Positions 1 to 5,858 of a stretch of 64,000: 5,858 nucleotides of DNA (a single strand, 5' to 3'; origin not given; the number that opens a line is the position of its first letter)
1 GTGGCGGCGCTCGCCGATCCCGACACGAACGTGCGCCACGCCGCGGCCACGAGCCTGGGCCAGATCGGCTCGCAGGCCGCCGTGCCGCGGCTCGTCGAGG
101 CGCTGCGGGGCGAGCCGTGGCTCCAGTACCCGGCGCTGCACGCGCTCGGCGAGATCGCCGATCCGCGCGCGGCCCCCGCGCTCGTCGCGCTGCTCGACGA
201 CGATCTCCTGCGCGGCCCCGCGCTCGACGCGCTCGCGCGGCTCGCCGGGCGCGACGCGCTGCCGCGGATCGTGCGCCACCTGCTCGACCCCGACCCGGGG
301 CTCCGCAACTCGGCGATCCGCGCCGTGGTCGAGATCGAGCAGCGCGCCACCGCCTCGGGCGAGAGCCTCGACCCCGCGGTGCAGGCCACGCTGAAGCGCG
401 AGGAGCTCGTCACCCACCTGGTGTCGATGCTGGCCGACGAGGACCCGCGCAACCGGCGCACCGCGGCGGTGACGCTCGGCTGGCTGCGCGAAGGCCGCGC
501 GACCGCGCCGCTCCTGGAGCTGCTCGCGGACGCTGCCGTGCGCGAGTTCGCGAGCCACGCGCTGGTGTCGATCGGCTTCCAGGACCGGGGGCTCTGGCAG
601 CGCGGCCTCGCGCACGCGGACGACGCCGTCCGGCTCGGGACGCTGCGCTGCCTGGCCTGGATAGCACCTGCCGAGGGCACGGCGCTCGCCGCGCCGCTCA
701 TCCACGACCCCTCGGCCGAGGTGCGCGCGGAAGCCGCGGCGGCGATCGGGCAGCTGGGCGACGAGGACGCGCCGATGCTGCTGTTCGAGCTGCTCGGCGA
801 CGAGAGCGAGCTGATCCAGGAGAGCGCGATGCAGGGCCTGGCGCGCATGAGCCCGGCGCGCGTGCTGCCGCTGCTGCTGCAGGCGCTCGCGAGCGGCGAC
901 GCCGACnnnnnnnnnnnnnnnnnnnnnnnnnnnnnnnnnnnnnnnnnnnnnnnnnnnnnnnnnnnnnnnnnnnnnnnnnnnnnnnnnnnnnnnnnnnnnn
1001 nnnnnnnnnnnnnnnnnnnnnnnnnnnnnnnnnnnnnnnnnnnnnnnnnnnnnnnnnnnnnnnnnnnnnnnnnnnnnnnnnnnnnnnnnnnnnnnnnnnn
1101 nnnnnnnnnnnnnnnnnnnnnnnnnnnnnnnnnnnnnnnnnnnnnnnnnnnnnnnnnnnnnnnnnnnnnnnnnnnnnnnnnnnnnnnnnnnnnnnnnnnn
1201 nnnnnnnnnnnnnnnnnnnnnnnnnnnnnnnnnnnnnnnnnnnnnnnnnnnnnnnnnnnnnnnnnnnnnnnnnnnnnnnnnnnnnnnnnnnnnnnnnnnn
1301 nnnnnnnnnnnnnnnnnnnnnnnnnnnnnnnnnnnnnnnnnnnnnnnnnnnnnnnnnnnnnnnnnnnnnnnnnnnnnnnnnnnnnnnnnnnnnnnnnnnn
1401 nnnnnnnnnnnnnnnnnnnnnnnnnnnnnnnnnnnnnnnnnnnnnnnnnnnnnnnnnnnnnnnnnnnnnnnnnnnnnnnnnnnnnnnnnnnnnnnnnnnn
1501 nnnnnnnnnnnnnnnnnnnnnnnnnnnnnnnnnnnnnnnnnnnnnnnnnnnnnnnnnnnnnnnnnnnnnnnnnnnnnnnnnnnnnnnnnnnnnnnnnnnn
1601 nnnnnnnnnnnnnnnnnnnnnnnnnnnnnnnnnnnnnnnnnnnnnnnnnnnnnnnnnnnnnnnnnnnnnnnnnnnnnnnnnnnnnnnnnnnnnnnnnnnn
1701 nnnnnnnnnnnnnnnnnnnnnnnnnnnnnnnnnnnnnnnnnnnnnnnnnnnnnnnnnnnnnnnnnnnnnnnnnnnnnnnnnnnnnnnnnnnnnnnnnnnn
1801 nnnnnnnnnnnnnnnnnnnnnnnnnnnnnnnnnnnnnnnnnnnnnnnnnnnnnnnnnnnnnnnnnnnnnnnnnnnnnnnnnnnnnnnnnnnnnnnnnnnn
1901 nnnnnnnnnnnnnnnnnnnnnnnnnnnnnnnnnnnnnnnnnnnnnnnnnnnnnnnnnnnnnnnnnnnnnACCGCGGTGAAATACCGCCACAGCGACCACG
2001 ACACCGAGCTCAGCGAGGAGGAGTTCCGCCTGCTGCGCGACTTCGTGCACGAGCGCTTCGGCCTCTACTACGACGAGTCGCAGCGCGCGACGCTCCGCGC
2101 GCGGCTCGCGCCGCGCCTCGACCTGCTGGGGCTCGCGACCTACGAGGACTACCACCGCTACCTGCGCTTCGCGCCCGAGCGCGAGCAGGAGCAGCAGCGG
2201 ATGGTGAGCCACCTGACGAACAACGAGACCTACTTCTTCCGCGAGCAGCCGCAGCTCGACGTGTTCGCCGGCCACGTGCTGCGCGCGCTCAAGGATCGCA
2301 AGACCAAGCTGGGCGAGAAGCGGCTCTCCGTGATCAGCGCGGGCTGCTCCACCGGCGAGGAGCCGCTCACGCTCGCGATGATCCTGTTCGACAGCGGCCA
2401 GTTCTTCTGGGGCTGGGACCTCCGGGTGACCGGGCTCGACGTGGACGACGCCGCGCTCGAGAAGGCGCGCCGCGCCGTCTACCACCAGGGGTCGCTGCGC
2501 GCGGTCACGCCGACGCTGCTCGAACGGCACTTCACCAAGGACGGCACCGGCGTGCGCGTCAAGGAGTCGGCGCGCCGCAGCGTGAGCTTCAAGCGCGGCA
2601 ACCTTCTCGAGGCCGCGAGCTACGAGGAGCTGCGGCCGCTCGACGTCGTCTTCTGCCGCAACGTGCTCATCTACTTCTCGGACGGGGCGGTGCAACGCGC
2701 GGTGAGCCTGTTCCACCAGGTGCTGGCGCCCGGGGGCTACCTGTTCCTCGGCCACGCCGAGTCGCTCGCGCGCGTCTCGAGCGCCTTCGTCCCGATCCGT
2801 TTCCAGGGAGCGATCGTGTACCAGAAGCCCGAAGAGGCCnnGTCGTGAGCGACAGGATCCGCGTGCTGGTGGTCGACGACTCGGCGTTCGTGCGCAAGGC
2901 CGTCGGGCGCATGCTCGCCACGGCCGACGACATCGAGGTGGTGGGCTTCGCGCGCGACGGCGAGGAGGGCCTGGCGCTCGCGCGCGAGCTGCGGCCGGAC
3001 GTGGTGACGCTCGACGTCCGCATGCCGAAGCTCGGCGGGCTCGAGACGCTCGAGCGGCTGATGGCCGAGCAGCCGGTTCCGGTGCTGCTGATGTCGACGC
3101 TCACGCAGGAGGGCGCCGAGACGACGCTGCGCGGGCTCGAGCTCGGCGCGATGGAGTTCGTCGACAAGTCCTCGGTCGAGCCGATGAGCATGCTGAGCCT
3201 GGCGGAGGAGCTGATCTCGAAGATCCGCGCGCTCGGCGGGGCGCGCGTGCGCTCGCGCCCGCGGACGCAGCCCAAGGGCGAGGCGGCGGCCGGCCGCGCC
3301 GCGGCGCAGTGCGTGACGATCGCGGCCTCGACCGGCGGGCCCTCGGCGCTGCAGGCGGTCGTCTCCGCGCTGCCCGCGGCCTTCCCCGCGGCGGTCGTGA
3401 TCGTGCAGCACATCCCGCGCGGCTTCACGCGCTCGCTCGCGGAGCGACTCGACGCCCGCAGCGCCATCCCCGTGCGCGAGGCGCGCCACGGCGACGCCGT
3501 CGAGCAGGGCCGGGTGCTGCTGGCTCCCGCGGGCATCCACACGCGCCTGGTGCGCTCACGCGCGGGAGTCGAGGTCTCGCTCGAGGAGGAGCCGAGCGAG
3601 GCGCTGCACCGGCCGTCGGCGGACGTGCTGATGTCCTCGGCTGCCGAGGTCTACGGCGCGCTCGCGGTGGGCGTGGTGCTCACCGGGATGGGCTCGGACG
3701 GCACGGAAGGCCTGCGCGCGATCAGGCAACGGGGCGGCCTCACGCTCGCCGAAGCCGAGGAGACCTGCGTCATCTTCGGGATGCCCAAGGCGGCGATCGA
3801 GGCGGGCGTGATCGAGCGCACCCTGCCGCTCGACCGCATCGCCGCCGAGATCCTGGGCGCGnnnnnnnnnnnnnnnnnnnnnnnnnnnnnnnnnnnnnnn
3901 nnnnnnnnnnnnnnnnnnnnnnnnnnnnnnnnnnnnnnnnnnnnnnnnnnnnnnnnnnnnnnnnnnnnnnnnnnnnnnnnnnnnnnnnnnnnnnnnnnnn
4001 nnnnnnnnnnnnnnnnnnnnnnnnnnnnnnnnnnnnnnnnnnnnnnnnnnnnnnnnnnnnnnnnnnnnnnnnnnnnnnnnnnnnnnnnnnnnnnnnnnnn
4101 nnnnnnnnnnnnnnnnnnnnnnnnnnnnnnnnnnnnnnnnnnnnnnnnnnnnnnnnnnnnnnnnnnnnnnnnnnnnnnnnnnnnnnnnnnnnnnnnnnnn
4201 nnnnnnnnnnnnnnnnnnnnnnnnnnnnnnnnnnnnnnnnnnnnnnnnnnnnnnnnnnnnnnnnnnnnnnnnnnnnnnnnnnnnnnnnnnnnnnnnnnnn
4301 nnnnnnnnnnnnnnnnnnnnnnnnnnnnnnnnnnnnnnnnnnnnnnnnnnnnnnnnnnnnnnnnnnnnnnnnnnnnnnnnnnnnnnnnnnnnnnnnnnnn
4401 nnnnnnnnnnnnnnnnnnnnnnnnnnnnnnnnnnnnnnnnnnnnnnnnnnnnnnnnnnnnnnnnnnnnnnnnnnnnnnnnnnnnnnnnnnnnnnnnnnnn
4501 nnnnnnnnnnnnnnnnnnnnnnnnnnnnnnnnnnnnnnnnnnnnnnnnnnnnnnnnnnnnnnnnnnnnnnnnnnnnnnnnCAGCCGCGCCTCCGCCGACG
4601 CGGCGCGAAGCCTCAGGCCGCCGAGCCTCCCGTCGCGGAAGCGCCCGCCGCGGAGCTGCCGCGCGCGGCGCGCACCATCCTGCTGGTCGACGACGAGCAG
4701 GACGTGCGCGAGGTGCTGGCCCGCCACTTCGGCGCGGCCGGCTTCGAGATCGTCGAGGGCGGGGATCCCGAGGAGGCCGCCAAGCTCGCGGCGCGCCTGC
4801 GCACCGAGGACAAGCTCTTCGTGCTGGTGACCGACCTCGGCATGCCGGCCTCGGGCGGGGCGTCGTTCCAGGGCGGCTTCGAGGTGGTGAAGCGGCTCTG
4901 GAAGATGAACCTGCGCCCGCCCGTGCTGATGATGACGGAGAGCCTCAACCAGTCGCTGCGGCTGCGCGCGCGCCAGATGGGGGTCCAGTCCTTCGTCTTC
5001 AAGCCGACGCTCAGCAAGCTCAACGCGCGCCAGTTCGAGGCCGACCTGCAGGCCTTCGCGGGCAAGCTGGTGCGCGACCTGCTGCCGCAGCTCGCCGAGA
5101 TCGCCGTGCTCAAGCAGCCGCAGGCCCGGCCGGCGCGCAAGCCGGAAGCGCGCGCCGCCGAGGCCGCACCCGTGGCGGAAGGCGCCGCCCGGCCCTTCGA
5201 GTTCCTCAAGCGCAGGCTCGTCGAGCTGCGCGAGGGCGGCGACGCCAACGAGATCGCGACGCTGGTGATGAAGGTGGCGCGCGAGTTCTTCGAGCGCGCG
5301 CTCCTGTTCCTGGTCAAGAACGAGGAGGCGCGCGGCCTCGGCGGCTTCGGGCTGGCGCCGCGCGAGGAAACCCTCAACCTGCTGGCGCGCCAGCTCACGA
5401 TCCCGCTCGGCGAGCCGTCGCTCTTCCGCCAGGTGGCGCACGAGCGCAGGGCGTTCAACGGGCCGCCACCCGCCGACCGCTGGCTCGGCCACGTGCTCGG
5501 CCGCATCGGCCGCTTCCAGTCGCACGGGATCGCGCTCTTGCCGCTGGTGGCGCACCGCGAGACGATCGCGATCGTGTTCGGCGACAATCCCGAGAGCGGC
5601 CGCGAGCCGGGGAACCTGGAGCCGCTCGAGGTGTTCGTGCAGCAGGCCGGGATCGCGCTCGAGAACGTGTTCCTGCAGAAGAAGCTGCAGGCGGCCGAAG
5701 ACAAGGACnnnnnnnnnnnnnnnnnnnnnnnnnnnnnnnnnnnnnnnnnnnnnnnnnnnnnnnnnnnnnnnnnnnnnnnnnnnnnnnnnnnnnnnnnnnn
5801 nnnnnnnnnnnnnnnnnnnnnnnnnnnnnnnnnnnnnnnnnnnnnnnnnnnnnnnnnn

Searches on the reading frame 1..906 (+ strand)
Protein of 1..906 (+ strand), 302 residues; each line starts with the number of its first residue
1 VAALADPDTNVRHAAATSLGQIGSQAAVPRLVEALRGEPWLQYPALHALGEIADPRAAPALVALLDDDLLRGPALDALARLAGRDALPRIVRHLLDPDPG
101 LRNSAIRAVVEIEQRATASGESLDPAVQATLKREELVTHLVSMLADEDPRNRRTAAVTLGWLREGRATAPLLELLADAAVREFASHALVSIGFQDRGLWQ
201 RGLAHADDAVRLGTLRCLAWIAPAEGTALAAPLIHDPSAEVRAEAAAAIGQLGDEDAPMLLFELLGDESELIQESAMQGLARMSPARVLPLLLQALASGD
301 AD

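Call 50: search_protein_families(library=pfam, proteins=[window:1-906:+], max_evalue=0.00001)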
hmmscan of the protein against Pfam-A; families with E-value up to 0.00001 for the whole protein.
window:1-906:+ (302 aa): 5 families
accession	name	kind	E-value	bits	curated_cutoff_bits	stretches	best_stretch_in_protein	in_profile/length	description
PF13646.12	HEAT_2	-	1.3e-40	138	27.7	4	2-68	6-74/88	HEAT repeats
PF03130.22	HEAT_PBS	-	3.7e-20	70.5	20.9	1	11-36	1-26/27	PBS lyase HEAT-like repeat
PF02985.28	HEAT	-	5.1e-19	67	23.5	0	3-24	8-29/31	HEAT repeat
PF00514.29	Arm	-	1.4e-07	31.8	20.6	0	130-160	7-37/41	Armadillo/beta-catenin-like repeat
PF13513.12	HEAT_EZ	-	3.4e-07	31.1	27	0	134-160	27-53/55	HEAT-like repeat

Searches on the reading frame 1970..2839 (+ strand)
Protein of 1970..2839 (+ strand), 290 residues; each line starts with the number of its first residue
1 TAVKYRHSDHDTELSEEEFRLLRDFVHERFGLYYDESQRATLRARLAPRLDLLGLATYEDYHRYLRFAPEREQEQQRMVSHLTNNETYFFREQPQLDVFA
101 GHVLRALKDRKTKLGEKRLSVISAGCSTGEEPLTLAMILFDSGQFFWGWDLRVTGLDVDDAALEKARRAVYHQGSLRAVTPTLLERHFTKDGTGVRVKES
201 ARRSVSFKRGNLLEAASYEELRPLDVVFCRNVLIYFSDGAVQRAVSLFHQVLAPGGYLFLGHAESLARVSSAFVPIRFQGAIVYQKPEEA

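Call 50: search_protein_families(library=pfam, proteins=[window:1970-2839:+], max_evalue=0.00001)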
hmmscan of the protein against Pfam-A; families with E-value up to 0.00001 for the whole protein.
window:1970-2839:+ (290 aa): 7 families
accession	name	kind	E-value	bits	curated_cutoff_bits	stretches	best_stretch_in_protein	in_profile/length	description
PF01739.24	CheR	-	8.7e-50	169.3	27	1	85-273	1-186/195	CheR methyltransferase, SAM binding domain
PF03705.20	CheR_N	-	5e-12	45.8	27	1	17-66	1-50/53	CheR methyltransferase, all-alpha domain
PF08242.18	Methyltransf_12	-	9.4e-08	33.1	30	1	125-258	4-98/98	Methyltransferase domain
PF13649.12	Methyltransf_25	-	1.4e-07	32.6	27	0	203-256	46-97/97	Methyltransferase domain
PF08241.18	Methyltransf_11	-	2.5e-06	28.5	21.2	0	205-260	44-95/95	Methyltransferase domain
PF13489.12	Methyltransf_23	-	6.2e-06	26.5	27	0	101-260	3-116/164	Methyltransferase domain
PF13847.12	Methyltransf_31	-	6.7e-06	26.3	27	0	204-268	55-117/145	Methyltransferase domain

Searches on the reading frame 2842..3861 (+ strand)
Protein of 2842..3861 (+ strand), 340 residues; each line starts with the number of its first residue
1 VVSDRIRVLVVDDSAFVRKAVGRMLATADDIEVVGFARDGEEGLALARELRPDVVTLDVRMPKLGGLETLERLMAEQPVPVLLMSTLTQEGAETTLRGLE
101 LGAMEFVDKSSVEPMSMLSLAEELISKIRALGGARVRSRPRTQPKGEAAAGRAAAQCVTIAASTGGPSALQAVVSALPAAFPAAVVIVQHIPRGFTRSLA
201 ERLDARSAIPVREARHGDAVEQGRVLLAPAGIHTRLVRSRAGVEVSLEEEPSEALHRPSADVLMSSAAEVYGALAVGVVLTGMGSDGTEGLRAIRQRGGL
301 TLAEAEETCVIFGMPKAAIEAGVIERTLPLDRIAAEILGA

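Call 50: search_protein_families(library=pfam, proteins=[window:2842-3861:+], max_evalue=0.00001)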
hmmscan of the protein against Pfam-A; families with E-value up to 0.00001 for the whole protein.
window:2842-3861:+ (340 aa): 2 families
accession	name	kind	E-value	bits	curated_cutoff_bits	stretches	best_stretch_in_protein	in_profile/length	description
PF01339.22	CheB_methylest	-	6.2e-65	218.6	24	1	158-337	1-174/174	CheB methylesterase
PF00072.30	Response_reg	-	2.6e-21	76.3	30.2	1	8-111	1-101/111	Response regulator receiver domain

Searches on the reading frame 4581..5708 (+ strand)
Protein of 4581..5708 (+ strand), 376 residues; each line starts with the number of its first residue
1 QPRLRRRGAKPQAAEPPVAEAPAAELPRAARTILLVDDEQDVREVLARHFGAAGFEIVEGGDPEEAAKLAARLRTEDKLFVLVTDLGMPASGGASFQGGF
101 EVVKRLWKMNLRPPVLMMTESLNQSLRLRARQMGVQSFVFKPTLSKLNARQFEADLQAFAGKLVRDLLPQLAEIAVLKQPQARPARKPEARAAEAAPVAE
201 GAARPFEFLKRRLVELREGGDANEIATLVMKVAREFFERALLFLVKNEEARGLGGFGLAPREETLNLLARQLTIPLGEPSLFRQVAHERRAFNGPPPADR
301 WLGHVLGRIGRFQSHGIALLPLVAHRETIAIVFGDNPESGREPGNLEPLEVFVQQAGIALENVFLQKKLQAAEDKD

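Call 50: search_protein_families(library=pfam, proteins=[window:4581-5708:+], max_evalue=0.00001)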
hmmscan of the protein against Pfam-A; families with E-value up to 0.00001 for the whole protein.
window:4581-5708:+ (376 aa): 1 family
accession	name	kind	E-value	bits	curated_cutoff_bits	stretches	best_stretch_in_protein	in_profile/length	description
PF00072.30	Response_reg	-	6.7e-13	49.2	30.2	1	33-143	1-101/111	Response regulator receiver domain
